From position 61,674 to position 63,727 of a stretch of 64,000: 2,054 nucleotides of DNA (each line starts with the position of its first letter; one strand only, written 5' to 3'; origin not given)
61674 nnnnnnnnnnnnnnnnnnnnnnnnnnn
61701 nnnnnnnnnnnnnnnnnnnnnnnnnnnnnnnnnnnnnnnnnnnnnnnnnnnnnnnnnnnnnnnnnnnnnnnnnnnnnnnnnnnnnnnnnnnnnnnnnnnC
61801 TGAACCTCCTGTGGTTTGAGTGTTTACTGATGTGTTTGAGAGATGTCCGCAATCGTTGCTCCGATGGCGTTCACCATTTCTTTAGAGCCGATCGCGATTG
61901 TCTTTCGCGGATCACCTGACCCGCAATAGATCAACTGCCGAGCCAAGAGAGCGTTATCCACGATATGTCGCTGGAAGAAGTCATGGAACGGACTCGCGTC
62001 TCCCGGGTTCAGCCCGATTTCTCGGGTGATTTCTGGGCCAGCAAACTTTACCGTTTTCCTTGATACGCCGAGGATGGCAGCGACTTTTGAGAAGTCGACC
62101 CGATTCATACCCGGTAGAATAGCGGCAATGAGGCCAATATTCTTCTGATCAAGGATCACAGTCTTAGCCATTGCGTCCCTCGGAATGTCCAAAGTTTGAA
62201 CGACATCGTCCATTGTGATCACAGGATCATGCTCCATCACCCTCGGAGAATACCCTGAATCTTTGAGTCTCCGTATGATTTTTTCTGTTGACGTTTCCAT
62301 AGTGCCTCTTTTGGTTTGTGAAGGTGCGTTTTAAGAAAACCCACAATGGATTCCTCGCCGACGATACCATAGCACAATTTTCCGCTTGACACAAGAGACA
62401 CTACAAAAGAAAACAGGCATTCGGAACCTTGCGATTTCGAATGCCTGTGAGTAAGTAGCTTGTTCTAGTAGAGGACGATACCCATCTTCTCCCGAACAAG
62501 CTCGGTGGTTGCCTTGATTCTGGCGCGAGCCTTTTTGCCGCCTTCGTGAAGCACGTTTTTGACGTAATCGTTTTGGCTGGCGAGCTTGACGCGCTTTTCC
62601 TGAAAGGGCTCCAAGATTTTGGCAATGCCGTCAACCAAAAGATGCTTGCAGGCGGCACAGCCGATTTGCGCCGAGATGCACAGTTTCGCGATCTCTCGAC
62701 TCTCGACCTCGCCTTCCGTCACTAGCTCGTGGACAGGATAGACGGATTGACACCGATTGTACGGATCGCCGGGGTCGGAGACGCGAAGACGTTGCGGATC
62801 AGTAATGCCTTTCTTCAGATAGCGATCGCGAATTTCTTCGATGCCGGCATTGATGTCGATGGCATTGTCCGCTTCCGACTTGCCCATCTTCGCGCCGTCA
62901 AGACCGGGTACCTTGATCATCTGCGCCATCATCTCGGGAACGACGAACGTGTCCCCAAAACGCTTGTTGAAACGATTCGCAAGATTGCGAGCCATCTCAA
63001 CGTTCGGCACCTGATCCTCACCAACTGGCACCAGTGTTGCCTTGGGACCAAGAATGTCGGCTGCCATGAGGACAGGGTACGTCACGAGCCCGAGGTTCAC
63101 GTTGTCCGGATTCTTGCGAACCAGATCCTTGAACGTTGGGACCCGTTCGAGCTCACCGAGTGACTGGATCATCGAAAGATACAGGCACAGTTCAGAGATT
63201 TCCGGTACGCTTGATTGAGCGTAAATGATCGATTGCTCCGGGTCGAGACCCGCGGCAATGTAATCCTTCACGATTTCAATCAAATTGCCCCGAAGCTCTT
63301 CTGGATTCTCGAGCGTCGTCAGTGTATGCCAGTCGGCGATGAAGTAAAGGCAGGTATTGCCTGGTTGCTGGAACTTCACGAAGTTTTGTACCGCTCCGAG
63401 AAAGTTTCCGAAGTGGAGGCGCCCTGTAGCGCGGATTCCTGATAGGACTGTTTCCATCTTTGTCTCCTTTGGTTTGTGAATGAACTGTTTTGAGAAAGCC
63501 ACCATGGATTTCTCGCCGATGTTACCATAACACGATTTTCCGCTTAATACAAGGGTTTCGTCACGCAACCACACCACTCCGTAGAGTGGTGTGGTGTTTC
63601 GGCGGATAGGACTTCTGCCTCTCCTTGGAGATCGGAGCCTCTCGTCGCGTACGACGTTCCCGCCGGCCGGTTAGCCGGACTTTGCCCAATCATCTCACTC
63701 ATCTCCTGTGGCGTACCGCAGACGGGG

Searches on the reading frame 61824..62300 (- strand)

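Call 10: search_protein_families(library=pfam, proteins=[window:61824-62300:-], max_evalue=0.01)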
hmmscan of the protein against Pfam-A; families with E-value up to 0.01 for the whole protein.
window:61824-62300:- (158 aa): 1 family
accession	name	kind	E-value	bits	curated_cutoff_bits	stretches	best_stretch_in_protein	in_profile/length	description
PF04073.20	tRNA_edit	-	6.9e-17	62.1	25.5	1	24-142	1-120/123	Aminoacyl-tRNA editing domain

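Call 11: search_protein_families(library=ncbifam, proteins=[window:61824-62300:-], max_evalue=0.01)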
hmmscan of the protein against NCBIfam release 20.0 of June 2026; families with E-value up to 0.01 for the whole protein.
window:61824-62300:- (158 aa): 3 families
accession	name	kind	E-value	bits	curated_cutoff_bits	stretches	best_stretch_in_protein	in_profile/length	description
TIGR00011.1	YbaK_EbsC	equivalog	1.6e-07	31.2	153.25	1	21-153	18-151/152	Cys-tRNA(Pro) deacylase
NF007951.0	PRK10670.1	equivalog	2.4e-06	27.5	243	1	23-155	21-157/159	Cys-tRNA(Pro)/Cys-tRNA(Cys) deacylase YbaK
NF006625.0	PRK09194.1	equivalog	7.5e-06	25.1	558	1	22-133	252-362/559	proline--tRNA ligase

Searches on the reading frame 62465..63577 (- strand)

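Call 44: search_protein_families(library=ncbifam, proteins=[window:62465-63577:-], max_evalue=0.00001)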
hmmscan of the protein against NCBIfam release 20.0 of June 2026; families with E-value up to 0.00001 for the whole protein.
window:62465-63577:- (370 aa): 11 families
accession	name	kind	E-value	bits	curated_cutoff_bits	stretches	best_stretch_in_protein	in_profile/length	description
NF008922.0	PRK12283.1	equivalog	1.1e-85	287.9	572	2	41-210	3-174/400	tryptophan--tRNA ligase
TIGR00233.1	trpS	equivalog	3.9e-76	256.4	176.75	1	41-367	2-328/328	tryptophan--tRNA ligase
NF009207.0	PRK12556.1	equivalog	2e-63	214.3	479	1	42-367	4-331/332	tryptophan--tRNA ligase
NF008923.0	PRK12284.1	equivalog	1.3e-60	205.4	597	1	43-367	4-331/431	tryptophan--tRNA ligase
NF008925.0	PRK12285.1-2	equivalog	2.4e-30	105.7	451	1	32-334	53-355/365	tryptophan--tRNA ligase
NF008926.0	PRK12285.1-3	equivalog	2.6e-21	76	320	2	40-204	64-229/429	tryptophan--tRNA ligase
NF008927.0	PRK12285.1-4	equivalog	2.6e-16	59.6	478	1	31-335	63-365/385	tryptophan--tRNA ligase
NF008928.0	PRK12285.1-5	equivalog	2.4e-14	52.8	891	1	40-203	91-252/530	tryptophan--tRNA ligase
NF006330.0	PRK08560.1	equivalog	1.4e-11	44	220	1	40-252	31-244/342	tyrosine--tRNA ligase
TIGR00234.1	tyrS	equivalog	9.5e-11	41.4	113.8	1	24-245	17-245/406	tyrosine--tRNA ligase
NF008924.0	PRK12285.1-1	equivalog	5.2e-10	39.1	644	1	100-336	134-362/381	tryptophan--tRNA ligase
